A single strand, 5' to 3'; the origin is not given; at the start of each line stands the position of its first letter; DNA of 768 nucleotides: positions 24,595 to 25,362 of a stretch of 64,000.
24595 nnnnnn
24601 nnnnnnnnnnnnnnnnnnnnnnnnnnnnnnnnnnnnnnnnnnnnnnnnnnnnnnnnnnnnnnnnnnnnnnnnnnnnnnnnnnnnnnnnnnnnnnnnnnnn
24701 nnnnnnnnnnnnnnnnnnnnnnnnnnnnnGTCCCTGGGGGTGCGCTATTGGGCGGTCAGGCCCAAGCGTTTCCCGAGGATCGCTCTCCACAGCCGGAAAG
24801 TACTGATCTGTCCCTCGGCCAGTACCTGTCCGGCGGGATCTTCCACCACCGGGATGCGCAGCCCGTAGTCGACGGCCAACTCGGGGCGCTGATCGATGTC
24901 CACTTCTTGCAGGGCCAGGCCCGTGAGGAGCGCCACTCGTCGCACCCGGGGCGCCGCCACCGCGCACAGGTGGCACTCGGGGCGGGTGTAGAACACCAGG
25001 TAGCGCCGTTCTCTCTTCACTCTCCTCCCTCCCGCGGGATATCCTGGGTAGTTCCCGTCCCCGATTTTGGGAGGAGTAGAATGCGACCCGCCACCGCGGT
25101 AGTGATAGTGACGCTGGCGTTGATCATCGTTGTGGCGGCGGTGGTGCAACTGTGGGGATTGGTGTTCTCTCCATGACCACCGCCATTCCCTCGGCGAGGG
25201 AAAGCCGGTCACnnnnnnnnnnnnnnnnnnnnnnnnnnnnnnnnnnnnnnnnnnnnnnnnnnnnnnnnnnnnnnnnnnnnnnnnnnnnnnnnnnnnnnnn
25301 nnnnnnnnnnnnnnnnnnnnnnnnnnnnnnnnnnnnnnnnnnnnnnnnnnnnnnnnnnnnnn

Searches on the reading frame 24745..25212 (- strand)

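Call 51: search_protein_families(library=pfam, proteins=[window:24745-25212:-])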
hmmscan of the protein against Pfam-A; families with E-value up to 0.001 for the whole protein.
window:24745-25212:- (155 aa): 2 families
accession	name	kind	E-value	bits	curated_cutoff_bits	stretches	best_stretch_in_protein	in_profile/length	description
PF05768.20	Glrx-like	-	5.3e-13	49.5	26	1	72-125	2-55/77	Glutaredoxin-like domain (DUF836)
PF13728.12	TraF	-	0.00047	20.5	23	1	71-111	132-172/224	F plasmid transfer operon protein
